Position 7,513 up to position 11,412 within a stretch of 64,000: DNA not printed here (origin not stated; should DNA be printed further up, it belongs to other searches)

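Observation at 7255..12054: Orphan 1,599-aa modular protein heading the ftsW-murG operon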

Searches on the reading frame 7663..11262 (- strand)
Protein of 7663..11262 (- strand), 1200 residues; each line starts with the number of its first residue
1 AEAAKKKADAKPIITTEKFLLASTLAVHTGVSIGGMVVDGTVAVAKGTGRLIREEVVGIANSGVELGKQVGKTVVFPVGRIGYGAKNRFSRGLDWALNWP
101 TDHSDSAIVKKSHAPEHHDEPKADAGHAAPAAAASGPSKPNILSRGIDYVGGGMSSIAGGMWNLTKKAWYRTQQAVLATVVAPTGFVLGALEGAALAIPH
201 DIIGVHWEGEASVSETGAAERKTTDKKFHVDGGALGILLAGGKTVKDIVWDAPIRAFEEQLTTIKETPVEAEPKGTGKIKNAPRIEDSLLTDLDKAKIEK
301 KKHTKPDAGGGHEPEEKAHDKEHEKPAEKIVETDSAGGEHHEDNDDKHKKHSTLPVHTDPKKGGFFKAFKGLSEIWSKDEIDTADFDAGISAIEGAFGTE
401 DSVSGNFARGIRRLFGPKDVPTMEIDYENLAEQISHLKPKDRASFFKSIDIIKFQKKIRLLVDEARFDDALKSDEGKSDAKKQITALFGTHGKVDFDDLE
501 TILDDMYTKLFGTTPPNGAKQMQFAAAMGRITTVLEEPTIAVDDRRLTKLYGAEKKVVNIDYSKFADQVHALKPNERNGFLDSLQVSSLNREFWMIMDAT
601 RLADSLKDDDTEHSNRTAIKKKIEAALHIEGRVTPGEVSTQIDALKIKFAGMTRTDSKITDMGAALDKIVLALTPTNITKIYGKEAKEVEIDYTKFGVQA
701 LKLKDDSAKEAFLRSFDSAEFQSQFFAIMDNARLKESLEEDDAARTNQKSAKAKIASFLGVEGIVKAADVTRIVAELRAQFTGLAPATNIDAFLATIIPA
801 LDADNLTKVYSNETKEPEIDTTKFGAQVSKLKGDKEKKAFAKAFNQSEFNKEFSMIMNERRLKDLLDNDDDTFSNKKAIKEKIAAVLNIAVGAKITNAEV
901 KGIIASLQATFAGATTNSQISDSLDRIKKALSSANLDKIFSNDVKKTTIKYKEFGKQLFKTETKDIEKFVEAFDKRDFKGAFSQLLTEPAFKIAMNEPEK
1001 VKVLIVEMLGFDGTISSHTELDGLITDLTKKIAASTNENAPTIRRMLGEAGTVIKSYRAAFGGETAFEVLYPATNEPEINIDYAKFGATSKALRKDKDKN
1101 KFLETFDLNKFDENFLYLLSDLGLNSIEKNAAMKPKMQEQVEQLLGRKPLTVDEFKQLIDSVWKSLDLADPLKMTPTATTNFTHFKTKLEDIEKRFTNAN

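Call 33: search_protein_representatives(protein=window:7663-11262:-)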
Query: 1200 residues. Proteins with E-value up to 0.001 (for the whole library): 18; up to 1e-10: 13; up to 1e-30: 3. The best 18 are listed.
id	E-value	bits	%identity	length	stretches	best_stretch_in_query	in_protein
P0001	1.1e-209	716.0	49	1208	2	1-645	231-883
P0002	5.4e-184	630.9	42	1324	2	3-273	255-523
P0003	2.5e-154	532.6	43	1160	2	3-761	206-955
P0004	1.7e-19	86.1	28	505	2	455-825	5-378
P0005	2.2e-19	85.8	28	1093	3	576-765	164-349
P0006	4.5e-18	81.4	29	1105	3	410-888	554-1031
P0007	2.4e-15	72.4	27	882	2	410-764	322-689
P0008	3.0e-15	72.1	25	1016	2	419-1027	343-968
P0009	3.3e-15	71.9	27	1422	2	402-906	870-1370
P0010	1.5e-13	66.5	24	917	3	444-651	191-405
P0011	1.6e-13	66.3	23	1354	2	423-795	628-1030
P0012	2.8e-12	62.2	24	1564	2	463-1119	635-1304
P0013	4.6e-11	58.2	32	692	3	572-754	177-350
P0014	3.4e-08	48.7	32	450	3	800-875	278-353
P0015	3.4e-08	48.7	34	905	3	683-862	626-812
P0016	1.3e-05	40.2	28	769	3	653-803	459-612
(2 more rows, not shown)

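Call 74: find_encoding_contigs(protein=P0006, flank=10000, max_places=3)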
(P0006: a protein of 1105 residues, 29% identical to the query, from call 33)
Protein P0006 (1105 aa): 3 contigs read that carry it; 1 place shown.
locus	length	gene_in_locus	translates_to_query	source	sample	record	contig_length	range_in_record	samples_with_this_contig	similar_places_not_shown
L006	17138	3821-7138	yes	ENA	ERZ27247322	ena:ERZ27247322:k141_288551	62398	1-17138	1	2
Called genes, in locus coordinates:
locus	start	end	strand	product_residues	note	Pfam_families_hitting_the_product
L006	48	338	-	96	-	-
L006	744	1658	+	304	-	PF04909:Amidohydro_2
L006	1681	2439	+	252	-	PF01145:Band_7, PF13421:Band_7_1 (weak)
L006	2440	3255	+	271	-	PF08501:Shikimate_dh_N, PF01488:Shikimate_DH, PF03807:F420_oxidored (weak)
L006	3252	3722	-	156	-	PF01252:Peptidase_A8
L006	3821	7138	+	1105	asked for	-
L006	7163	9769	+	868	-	PF13432:TPR_16 (faint), PF13428:TPR_14 (faint), PF13431:TPR_17 (faint), PF14561:TPR_20 (faint), PF14559:TPR_19 (weak)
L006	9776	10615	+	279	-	-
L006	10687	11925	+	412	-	PF01098:FTSW_RODA_SPOVE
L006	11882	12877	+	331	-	PF03033:Glyco_transf_28, PF04101:Glyco_tran_28_C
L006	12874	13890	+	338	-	PF00534:Glycos_transf_1, PF13692:Glyco_trans_1_4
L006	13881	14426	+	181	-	-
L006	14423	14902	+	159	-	-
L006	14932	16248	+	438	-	PF00919:UPF0004, PF04055:Radical_SAM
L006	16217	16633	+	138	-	-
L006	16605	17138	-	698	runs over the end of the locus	PF01411:tRNA-synt_2c, PF07973:tRNA_SAD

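Call 75: find_encoding_contigs(protein=P0009, flank=10000, max_places=3)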
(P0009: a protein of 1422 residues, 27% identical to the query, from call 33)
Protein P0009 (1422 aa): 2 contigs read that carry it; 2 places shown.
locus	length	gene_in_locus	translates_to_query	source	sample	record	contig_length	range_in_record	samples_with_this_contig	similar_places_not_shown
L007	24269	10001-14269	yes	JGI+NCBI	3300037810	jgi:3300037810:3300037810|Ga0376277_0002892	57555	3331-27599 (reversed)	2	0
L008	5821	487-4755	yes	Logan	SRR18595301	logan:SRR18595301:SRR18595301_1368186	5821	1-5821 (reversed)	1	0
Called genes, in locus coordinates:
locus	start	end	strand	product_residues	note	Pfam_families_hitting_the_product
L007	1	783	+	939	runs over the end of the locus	PF00395:SLH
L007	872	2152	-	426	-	PF05221:AdoHcyase, PF00670:AdoHcyase_NAD, PF02826:2-Hacid_dh_C (faint), PF07991:KARI_N (weak)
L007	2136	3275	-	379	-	PF00438:S-AdoMet_synt_N, PF02772:S-AdoMet_synt_M, PF02773:S-AdoMet_synt_C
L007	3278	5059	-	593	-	PF13439:Glyco_transf_4, PF13579:Glyco_trans_4_4, PF20706:GT4-conflict, PF00534:Glycos_transf_1, PF13692:Glyco_trans_1_4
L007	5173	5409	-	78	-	-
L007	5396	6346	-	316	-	PF07136:DUF1385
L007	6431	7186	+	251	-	PF01145:Band_7, PF13421:Band_7_1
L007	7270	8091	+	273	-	PF08501:Shikimate_dh_N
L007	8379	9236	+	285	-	-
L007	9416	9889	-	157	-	PF01252:Peptidase_A8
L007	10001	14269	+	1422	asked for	-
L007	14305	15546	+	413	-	PF01098:FTSW_RODA_SPOVE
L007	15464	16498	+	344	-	PF03033:Glyco_transf_28, PF04101:Glyco_tran_28_C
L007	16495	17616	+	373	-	PF13439:Glyco_transf_4 (weak), PF00534:Glycos_transf_1, PF13692:Glyco_trans_1_4, PF13524:Glyco_trans_1_2 (weak)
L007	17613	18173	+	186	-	-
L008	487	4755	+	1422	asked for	-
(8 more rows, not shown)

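Call 76: find_encoding_contigs(protein=P0011, flank=10000, max_places=2)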
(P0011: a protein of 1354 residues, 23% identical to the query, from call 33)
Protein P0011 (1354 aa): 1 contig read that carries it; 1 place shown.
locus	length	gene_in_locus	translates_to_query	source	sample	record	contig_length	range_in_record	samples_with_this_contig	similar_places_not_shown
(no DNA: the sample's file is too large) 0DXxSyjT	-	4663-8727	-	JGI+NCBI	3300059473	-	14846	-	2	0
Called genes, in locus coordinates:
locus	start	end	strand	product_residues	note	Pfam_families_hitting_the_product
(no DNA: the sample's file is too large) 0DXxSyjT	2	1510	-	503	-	?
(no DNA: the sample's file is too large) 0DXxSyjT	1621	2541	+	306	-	PF04909:Amidohydro_2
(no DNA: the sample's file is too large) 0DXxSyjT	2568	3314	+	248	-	PF01145:Band_7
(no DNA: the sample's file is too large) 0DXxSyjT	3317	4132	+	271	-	PF08501:Shikimate_dh_N, PF02826:2-Hacid_dh_C (weak), PF01488:Shikimate_DH (weak)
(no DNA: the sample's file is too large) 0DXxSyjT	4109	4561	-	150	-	PF01252:Peptidase_A8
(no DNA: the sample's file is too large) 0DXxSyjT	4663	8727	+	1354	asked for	-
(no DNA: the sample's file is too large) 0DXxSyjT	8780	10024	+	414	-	PF01098:FTSW_RODA_SPOVE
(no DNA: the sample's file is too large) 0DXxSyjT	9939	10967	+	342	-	PF03033:Glyco_transf_28, PF04101:Glyco_tran_28_C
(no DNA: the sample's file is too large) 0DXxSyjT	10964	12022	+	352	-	PF13439:Glyco_transf_4 (weak), PF00534:Glycos_transf_1, PF13692:Glyco_trans_1_4, PF13524:Glyco_trans_1_2 (weak)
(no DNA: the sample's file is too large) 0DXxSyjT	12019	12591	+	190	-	-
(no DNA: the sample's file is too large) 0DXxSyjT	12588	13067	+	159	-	-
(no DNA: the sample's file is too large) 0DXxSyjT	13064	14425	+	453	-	PF00919:UPF0004, PF04055:Radical_SAM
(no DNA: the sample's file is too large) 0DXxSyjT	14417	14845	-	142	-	?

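Call 77: find_encoding_contigs(protein=P0015, flank=10000, max_places=2)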
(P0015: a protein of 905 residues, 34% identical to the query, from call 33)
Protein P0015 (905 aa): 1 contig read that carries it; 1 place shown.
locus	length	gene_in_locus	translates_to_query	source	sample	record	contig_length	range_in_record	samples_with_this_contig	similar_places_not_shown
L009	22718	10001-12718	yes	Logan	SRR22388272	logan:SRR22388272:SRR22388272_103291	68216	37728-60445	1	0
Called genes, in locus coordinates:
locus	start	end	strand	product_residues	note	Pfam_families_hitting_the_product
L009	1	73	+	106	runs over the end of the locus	PF21983:NikA-like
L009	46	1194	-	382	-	PF13477:Glyco_trans_4_2, PF13439:Glyco_transf_4, PF13579:Glyco_trans_4_4, PF00534:Glycos_transf_1, PF13692:Glyco_trans_1_4, PF20706:GT4-conflict, PF13524:Glyco_trans_1_2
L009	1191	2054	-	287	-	-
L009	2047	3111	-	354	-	PF01041:DegT_DnrJ_EryC1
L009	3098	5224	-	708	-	PF13439:Glyco_transf_4, PF13579:Glyco_trans_4_4 (weak), PF20706:GT4-conflict, PF00534:Glycos_transf_1, PF13692:Glyco_trans_1_4, PF13524:Glyco_trans_1_2, PF01522:Polysacc_deac_1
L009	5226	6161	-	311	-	PF07136:DUF1385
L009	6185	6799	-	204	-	PF02578:Cu-oxidase_4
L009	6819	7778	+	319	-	PF04909:Amidohydro_2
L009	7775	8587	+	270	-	PF08501:Shikimate_dh_N, PF01488:Shikimate_DH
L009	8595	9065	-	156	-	PF01252:Peptidase_A8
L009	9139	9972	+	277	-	PF00990:GGDEF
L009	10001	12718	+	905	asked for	-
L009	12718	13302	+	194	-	-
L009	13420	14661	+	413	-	PF01098:FTSW_RODA_SPOVE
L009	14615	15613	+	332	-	PF03033:Glyco_transf_28, PF04101:Glyco_tran_28_C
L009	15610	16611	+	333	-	PF00534:Glycos_transf_1, PF13692:Glyco_trans_1_4, PF13524:Glyco_trans_1_2 (weak)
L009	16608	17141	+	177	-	-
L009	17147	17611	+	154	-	-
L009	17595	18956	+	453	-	PF00919:UPF0004, PF04055:Radical_SAM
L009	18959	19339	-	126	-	-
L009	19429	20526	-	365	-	-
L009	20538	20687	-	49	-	-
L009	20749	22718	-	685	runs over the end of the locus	PF01411:tRNA-synt_2c, PF07973:tRNA_SAD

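Call 78: find_encoding_contigs(protein=P0002, flank=10000, max_places=2)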
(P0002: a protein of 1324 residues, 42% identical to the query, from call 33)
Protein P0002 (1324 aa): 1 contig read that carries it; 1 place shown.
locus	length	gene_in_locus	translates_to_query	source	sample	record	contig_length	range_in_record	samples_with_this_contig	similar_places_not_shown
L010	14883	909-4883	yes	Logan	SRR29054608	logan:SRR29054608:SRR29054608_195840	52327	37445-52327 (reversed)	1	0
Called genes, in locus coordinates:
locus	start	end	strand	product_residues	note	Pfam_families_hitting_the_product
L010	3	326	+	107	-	?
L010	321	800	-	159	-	PF01252:Peptidase_A8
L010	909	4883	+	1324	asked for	-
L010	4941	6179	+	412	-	PF01098:FTSW_RODA_SPOVE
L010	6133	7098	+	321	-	PF03033:Glyco_transf_28, PF04101:Glyco_tran_28_C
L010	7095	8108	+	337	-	PF00534:Glycos_transf_1, PF13692:Glyco_trans_1_4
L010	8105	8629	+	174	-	-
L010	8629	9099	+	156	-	-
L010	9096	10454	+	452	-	PF00919:UPF0004, PF04055:Radical_SAM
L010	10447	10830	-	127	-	-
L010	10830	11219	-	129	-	-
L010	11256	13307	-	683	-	PF01411:tRNA-synt_2c, PF07973:tRNA_SAD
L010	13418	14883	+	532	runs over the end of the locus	PF11832:DUF3352 (weak)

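Call 86: search_protein_families(library=pfam, proteins=[P0002, P0006, P0009, P0011, P0012, P0015, L009:12718-13302:+, L006:9776-10615:+], max_evalue=0.05)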
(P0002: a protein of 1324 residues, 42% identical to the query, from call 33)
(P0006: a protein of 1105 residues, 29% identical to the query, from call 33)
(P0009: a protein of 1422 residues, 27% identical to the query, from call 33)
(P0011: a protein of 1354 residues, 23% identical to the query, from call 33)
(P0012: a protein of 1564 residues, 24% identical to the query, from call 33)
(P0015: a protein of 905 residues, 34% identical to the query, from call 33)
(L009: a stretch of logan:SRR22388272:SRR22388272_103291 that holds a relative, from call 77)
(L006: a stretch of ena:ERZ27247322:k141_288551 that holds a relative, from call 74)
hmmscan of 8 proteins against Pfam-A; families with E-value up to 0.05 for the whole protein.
P0002 (1324 aa): 0 families

P0006 (1105 aa): 1 family
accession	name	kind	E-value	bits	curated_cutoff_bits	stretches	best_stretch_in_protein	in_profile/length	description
PF22080.2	Dark_CARD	-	0.044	14.8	25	0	722-773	11-61/82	Dark, CARD domain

P0009 (1422 aa): 0 families

P0011 (1354 aa): 0 families

P0012 (1564 aa): 1 family
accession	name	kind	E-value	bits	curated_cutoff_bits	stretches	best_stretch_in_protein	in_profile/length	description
PF14066.11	DUF4256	-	0.00053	20.1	27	1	1407-1471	4-74/173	Protein of unknown function (DUF4256)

P0015 (905 aa): 0 families

L009:12718-13302:+ (194 aa): 0 families

L006:9776-10615:+ (279 aa): 0 families
